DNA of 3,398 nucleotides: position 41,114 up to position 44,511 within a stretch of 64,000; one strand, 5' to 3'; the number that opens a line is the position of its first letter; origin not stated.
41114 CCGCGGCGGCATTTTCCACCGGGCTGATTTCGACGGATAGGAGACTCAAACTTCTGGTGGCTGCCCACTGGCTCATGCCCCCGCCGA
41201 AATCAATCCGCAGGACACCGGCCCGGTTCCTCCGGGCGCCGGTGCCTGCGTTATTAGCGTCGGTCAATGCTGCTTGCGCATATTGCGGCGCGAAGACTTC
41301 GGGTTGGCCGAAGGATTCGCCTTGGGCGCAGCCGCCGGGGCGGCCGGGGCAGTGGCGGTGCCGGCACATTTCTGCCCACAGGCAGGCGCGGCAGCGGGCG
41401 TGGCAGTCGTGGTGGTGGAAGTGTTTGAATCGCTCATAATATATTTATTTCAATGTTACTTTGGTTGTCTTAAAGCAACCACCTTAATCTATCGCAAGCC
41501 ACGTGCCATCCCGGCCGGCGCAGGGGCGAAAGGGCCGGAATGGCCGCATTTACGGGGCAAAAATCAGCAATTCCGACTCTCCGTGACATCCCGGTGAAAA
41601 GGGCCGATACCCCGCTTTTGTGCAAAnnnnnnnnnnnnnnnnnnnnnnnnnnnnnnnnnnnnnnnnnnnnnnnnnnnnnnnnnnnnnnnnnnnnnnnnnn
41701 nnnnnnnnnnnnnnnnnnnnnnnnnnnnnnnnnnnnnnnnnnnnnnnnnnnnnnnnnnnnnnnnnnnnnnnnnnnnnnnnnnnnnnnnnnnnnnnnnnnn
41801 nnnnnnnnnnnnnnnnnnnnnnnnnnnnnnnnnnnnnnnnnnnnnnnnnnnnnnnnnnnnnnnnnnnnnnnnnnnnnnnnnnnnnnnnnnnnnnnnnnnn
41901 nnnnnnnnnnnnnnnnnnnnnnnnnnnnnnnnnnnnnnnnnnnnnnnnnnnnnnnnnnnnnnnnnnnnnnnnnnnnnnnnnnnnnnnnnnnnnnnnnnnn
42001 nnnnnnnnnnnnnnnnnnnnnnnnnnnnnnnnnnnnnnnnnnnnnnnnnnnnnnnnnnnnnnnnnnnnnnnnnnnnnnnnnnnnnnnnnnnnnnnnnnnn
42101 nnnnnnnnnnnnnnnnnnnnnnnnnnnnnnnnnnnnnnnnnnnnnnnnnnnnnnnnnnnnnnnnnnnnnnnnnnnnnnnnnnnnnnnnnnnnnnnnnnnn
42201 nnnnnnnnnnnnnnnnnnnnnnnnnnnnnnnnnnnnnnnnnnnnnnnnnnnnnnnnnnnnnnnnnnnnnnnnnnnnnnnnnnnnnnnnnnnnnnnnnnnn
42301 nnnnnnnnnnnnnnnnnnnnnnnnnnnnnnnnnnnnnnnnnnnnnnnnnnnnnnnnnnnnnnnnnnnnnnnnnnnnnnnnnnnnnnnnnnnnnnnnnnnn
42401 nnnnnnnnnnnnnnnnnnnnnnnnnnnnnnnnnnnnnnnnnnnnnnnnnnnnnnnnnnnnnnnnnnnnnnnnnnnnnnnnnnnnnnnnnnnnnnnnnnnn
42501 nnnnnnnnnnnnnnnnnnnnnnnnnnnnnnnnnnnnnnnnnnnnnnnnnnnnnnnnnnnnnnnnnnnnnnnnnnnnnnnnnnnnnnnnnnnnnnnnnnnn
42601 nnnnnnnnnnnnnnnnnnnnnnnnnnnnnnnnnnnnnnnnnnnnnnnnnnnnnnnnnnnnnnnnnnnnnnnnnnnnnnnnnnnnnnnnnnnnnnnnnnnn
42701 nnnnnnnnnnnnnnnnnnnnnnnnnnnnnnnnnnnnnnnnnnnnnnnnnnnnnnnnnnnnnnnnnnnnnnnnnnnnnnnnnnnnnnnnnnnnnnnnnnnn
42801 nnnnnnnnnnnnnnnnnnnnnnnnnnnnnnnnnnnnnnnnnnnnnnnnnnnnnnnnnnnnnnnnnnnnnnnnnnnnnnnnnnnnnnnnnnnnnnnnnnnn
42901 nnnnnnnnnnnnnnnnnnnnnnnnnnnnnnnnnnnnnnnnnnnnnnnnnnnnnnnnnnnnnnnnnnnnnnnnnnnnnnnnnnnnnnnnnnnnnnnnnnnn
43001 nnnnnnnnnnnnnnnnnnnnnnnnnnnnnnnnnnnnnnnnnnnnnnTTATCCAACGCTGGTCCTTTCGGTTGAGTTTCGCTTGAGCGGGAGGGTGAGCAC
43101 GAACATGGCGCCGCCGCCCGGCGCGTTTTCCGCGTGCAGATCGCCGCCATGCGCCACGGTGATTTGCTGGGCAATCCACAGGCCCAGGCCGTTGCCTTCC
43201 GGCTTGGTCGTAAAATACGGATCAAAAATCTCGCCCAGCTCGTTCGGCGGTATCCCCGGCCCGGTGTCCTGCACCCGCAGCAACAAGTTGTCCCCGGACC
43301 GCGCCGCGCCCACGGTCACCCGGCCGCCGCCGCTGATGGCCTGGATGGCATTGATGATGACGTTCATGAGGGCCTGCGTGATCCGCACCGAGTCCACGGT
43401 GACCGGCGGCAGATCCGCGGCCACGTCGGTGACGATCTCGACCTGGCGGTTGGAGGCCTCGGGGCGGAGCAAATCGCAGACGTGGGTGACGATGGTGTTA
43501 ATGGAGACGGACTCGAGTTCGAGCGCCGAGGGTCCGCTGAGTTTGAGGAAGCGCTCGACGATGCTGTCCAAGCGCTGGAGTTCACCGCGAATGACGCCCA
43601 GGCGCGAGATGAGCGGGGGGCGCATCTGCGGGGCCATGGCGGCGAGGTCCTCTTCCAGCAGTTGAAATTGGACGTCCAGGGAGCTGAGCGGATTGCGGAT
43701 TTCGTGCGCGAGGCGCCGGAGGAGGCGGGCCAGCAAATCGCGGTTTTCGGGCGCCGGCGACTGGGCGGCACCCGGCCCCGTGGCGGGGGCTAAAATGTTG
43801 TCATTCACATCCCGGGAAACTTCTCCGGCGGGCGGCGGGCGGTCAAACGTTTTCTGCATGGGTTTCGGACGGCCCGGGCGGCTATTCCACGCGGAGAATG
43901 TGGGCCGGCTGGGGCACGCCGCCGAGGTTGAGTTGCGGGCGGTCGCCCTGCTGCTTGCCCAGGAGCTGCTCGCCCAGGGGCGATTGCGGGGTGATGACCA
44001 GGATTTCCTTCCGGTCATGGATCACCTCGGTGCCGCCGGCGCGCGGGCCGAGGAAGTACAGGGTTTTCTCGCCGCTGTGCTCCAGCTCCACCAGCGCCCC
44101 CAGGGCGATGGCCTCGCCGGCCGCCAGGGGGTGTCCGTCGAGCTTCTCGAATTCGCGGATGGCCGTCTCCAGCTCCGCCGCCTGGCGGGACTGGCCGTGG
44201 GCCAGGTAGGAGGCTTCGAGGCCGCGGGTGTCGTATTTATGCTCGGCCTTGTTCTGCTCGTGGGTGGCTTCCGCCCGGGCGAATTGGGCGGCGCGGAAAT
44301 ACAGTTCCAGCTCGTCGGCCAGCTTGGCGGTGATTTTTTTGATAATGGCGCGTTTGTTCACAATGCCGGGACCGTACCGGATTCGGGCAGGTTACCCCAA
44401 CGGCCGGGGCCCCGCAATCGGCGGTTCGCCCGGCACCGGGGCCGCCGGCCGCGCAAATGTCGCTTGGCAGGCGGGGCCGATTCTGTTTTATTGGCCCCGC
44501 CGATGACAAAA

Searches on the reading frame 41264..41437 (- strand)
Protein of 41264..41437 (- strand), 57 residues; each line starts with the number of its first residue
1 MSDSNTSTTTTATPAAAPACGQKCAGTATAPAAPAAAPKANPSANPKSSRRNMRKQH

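Call 6: search_protein_families(library=pfam, proteins=[window:41264-41437:-], max_evalue=0.01)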
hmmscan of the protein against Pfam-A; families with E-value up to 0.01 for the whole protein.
window:41264-41437:- (57 aa): 0 families

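Call 7: find_homologous_proteins(query=window:41264-41437:-, max_evalue=1)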
Query window:41264-41437:- (57 aa): 1 proteins with E <= 1 among 29 candidates.
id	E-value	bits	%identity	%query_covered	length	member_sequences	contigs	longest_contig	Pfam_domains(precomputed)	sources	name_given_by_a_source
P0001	4.7e-1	29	41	100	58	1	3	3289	-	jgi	jgi:hypothetical protein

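Call 9: find_encoding_contigs(protein=P0001, flank=5000)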
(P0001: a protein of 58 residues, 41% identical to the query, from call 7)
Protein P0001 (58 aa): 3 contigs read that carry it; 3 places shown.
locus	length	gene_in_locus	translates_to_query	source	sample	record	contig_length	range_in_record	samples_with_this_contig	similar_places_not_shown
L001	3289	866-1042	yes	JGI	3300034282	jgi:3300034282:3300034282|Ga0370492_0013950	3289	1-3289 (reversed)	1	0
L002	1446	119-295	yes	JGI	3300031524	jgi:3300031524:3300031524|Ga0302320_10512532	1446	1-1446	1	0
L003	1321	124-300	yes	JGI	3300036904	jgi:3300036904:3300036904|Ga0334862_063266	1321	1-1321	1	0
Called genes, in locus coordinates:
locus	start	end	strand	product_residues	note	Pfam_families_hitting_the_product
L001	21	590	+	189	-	PF00158:Sigma54_activat, PF25601:AAA_lid_14, PF02954:HTH_8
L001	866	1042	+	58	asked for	-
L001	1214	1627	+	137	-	-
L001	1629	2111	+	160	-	PF00359:PTS_EIIA_2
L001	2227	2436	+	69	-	-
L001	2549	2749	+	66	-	PF02146:SIR2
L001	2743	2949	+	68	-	-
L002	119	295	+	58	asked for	-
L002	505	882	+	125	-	PF02591:Zn_ribbon_9 (weak)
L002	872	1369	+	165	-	PF00359:PTS_EIIA_2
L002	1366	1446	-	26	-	?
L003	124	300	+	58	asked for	-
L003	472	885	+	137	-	-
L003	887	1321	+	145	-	?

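Call 20: find_homologous_proteins(query=A2, max_evalue=10)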
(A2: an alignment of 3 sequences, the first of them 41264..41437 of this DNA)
Query A2 (3 sequences) (57 aa, profile of the alignment): 15 proteins with E <= 10 among 8000 candidates.
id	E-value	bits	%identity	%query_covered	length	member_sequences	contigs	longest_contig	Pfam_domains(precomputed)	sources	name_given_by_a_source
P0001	1.3e-21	94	41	100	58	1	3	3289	-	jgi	jgi:hypothetical protein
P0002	3.7e-11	61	-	-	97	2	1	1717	-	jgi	jgi:hypothetical protein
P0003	9.8e-10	56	-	-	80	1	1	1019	-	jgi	-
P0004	1.5e-9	56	-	-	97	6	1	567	-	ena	-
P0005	2.2e-9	55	-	-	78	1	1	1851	-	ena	-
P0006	2.6e-9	55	-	-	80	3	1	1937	-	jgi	-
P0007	7.9e-9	53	-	-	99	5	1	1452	-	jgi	jgi:hypothetical protein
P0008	1.7e-8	52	-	-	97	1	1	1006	-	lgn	-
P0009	1.2e-7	50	-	-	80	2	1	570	-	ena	-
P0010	1.0e-5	44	50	18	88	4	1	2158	-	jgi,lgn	jgi:hypothetical protein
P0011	4.9e-5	41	44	32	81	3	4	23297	-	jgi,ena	jgi:hypothetical protein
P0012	1.0e-4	40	-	-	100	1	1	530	-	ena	-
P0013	5.7e-4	38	-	-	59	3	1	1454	-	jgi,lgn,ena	jgi:hypothetical protein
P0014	8.0e-3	34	67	21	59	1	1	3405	-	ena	-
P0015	2.9e-2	32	-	-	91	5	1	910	-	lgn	-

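Call 21: find_related_loci(query=A2, collection=metagenome_contigs, flank=3000)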
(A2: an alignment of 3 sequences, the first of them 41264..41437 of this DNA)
Query A2 (57 aa) in metagenome_contigs; peptide patterns used: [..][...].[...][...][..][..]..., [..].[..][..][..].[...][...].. (x = any residue, [..] = any of these).
600 stretches matched a pattern, but none encodes a relative of the query by tblastn (E <= 1e-3).

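Call 23: find_encoding_contigs(protein=P0011, flank=6000, max_places=4)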
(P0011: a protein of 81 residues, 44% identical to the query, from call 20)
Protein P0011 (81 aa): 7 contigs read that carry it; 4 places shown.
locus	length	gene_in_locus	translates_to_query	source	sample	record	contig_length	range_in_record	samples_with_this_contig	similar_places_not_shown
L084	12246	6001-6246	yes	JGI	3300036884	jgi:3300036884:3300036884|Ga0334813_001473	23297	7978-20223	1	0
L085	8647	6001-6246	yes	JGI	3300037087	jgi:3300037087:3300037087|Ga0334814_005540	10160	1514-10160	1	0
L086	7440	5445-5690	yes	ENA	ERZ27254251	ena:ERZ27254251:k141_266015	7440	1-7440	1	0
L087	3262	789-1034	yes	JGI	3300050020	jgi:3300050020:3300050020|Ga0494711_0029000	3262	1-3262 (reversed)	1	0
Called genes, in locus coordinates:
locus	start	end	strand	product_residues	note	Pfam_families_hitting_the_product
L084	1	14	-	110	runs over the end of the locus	-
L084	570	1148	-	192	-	-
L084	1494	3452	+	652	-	-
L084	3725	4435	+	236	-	PF00512:HisKA, PF13581:HATPase_c_2 (weak), PF02518:HATPase_c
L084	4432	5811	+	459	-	PF00072:Response_reg, PF00158:Sigma54_activat, PF14532:Sigma54_activ_2, PF00004:AAA (faint), PF07724:AAA_2 (weak), PF07728:AAA_5, PF25601:AAA_lid_14, PF02954:HTH_8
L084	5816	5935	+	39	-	-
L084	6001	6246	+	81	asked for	-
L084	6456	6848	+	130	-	PF02591:Zn_ribbon_9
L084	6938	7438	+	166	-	PF00359:PTS_EIIA_2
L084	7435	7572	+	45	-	-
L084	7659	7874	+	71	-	-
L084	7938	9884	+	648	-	PF00361:Proton_antipo_M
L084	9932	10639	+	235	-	-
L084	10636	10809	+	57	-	-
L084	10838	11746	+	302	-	PF00146:NADHdh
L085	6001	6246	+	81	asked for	-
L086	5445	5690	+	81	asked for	-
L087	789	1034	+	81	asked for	-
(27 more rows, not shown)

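Call 24: find_encoding_contigs(protein=P0014, flank=4000, max_places=3)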
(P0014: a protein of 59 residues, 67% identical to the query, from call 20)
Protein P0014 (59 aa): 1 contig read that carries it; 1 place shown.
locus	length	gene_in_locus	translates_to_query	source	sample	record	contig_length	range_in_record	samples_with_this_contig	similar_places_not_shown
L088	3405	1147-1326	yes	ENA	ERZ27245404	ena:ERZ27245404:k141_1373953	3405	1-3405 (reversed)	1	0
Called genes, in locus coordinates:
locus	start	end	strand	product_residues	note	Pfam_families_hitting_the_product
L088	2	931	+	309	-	?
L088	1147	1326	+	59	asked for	-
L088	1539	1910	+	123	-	PF02591:Zn_ribbon_9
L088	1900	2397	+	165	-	PF00359:PTS_EIIA_2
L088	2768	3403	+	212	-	?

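Call 27: find_encoding_contigs(protein=P0010, flank=3000, max_places=2)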
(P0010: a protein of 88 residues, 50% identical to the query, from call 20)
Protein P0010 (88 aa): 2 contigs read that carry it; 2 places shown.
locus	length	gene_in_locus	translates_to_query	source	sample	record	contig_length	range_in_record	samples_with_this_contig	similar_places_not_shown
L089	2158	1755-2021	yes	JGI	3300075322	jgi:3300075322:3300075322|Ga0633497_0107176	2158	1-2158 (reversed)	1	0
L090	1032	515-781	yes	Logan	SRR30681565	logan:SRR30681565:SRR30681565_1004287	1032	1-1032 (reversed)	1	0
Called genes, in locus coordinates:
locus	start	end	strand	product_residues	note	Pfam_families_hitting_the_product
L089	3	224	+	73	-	?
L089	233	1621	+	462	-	PF00072:Response_reg, PF00158:Sigma54_activat, PF14532:Sigma54_activ_2, PF00004:AAA (weak), PF07724:AAA_2 (weak), PF07728:AAA_5, PF25601:AAA_lid_14, PF02954:HTH_8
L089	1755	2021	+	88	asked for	-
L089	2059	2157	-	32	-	?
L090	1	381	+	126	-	?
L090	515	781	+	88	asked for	-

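Call 28: find_encoding_contigs(protein=P0005, flank=3000, max_places=2)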
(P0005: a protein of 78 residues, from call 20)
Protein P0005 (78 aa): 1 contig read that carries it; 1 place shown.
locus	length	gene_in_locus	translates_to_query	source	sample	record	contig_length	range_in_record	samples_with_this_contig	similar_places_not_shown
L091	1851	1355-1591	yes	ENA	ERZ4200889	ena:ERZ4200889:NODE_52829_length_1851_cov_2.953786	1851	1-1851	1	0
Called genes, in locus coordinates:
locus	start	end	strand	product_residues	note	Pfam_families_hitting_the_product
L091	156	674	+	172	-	-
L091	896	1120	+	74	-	PF00144:Beta-lactamase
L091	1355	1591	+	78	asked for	-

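Call 29: find_encoding_contigs(protein=P0006, flank=3000, max_places=2)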
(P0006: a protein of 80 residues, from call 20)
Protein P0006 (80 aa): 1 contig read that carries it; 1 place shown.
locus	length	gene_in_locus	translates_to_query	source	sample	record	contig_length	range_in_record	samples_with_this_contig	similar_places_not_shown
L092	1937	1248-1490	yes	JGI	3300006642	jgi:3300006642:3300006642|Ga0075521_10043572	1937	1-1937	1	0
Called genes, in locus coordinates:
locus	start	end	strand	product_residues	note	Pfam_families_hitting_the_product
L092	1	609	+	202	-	?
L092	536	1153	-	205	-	-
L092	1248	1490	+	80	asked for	-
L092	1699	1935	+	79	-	?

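Call 30: find_encoding_contigs(protein=P0013, flank=3000, max_places=2)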
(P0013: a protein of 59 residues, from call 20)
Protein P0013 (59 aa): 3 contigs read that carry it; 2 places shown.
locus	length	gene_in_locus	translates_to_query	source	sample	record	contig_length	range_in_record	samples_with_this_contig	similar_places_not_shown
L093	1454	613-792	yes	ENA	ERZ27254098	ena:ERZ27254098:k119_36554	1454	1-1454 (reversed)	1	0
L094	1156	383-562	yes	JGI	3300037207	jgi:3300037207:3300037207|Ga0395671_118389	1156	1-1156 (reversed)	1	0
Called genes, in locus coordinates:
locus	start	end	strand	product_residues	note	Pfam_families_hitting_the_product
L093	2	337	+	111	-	?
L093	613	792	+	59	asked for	-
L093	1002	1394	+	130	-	PF02591:Zn_ribbon_9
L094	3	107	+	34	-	?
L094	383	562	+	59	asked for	-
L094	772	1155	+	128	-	?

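Call 55: search_protein_families(library=ncbifam, proteins=[window:41264-41437:-, P0001, P0013], max_evalue=0.01)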
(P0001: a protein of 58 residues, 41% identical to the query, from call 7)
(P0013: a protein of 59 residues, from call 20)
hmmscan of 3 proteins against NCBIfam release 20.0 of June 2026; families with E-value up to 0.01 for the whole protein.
window:41264-41437:- (57 aa): 0 families

P0001 (58 aa): 0 families

P0013 (59 aa): 0 families

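Call 61: search_protein_representatives(alignment_id=A5)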
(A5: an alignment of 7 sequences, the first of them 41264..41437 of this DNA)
Query: 7 sequences, 58 profile positions. Proteins with E-value up to 0.001 (for the whole library): 21; up to 1e-10: 10; up to 1e-30: 0. The best 21 are listed.
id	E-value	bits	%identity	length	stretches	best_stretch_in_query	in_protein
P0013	3.4e-21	91.5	-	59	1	1-57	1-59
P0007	5.0e-20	87.8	-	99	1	1-57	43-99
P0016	8.6e-18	80.6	-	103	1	1-57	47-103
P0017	7.5e-17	77.6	-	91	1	1-57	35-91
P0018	1.4e-16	76.7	-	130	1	1-57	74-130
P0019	1.2e-15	73.8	-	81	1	1-57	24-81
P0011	2.2e-15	72.9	-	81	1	1-57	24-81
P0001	7.1e-14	68.1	-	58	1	1-58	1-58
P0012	2.4e-13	66.4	-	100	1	1-57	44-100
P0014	2.4e-13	66.4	-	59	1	1-58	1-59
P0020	3.8e-10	56.1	-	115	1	1-57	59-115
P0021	5.7e-09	52.4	-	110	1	1-57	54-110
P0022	1.0e-05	42.0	-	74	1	1-58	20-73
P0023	3.9e-05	40.1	-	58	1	1-58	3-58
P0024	1.2e-04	38.5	-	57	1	1-58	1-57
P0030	7.0e-04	36.1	-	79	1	1-58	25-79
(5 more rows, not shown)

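Call 72: predict_structure(alignment_id=A5)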
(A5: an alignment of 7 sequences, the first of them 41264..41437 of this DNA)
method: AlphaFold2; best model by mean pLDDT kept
length: 57 residues; sequences in the alignment: 7
mean_pLDDT: 61.1   pTM: 0.15
mean pLDDT of the five models: 61.1, 60.1, 60.0, 59.0, 56.6
residues with pLDDT >= 90: 0; 70-90: 2; 50-70: 51; < 50: 4
segments of 3 or more residues with pLDDT < 50: none
pLDDT, mean of each block of 10 residues (from residue 1): 58 63 56 66 63 62
secondary structure: DSSP gave nothing for this model
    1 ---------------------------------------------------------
elements in order:

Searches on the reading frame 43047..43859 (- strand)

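Call 6: search_protein_families(library=pfam, proteins=[window:43047-43859:-], max_evalue=0.01)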
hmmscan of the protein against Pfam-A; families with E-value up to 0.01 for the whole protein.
window:43047-43859:- (270 aa): 4 families
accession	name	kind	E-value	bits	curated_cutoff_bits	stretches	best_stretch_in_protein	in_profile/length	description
PF02518.31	HATPase_c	-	8.9e-26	90.9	26.4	1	156-260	2-110/111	Histidine kinase-, DNA gyrase B-, and HSP90-like ATPase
PF00512.31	HisKA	-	1.9e-08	34.7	26.9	1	44-108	3-61/66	His Kinase A (phospho-acceptor) domain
PF13581.12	HATPase_c_2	-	0.0012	19.3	27.4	1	141-233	13-108/127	Histidine kinase-like ATPase domain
PF10090.15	HPTransfase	-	0.0066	16.6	22.9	0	162-206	34-78/123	Histidine phosphotransferase C-terminal domain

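Call 55: search_protein_families(library=ncbifam, proteins=[window:43047-43859:-], max_evalue=0.01)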
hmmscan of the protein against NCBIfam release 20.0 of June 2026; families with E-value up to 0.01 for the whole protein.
window:43047-43859:- (270 aa): 86 families (the best 25 are shown)
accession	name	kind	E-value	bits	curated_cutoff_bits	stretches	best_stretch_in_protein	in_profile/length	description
NF008468.0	PRK11360.1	equivalog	3.3e-59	200.8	646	1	45-264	398-613/616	two-component system sensor histidine kinase AtoS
NF007688.0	PRK10364.1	equivalog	5.7e-54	183.6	479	1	49-263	246-455/460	two-component system sensor histidine kinase ZraS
NF006800.0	PRK09303.1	equivalog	6.7e-33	114.2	342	1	44-262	152-380/383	histidine kinase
NF052574.1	HisKinEspCMyxo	equivalog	6.8e-33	113.8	1200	1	51-263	425-641/785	serine histidine kinase EspC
NF053867.1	SprKinKinDBac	equivalog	7.1e-32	110.5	775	1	42-260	285-498/500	sporulation kinase KinD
NF010411.0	PRK13837.1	equivalog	7.9e-32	110.1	647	1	73-263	475-679/828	two-component system VirA-like sensor kinase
NF008312.0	PRK11100.1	equivalog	1.7e-30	106.3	356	1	38-260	251-475/477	two-component system sensor histidine kinase CreC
NF033092.0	HK_WalK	equivalog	4.5e-28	98.2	725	1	50-259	379-594/594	cell wall metabolism sensor histidine kinase WalK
NF046044.1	PnpS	equivalog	7.5e-28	97.6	400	1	51-258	178-390/390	two-component system histidine kinase PnpS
NF040691.1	MtrAB_MtrB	equivalog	2.5e-27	96.1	450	1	50-267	278-500/507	MtrAB system histidine kinase MtrB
NF038348.1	T2SS_HK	subfamily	3.5e-27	95.1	450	1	96-259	410-573/574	histidine kinase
NF046026.1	HisKinCckACaul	equivalog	1.2e-26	93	1000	1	50-265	309-538/678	cell cycle histidine kinase CckA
TIGR02956.1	TMAO_torS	equivalog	2.8e-25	88.6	676.5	1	47-267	468-690/967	TMAO reductase system sensor histidine kinase/response regulator TorS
NF041735.1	hist_kin_RppB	equivalog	6.7e-25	87.8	400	1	50-258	223-438/438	two-component system sensor histidine kinase RppB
NF038297.2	hybrid_HK_HrmK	equivalog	1.4e-24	86.7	725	1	46-265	238-463/607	hybrid histidine kinase/response regulator HrmK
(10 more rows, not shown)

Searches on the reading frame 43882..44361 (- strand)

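Call 6: search_protein_families(library=pfam, proteins=[window:43882-44361:-], max_evalue=0.01)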
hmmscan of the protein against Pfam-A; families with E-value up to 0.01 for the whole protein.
window:43882-44361:- (159 aa): 1 family
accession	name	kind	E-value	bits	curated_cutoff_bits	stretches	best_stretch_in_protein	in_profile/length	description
PF01272.25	GreA_GreB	-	9.6e-05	22.7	26.9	1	84-155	5-72/77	Transcription elongation factor, GreA/GreB, C-term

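Call 55: search_protein_families(library=ncbifam, proteins=[window:43882-44361:-], max_evalue=0.01)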
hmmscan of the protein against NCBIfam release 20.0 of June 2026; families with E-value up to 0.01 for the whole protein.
window:43882-44361:- (159 aa): 4 families
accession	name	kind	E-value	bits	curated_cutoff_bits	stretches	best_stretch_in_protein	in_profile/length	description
TIGR01462.1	greA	subfamily_domain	8.2e-05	22.7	139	1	59-159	56-151/151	transcription elongation factor GreA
NF001262.0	PRK00226.1-3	equivalog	0.00048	19.9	161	1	6-144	9-144/165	transcription elongation factor GreA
NF001261.0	PRK00226.1-2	equivalog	0.00098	19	167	1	60-146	61-142/157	transcription elongation factor GreA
NF001260.0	PRK00226.1-1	equivalog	0.0018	17.9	234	1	60-158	63-156/160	transcription elongation factor GreA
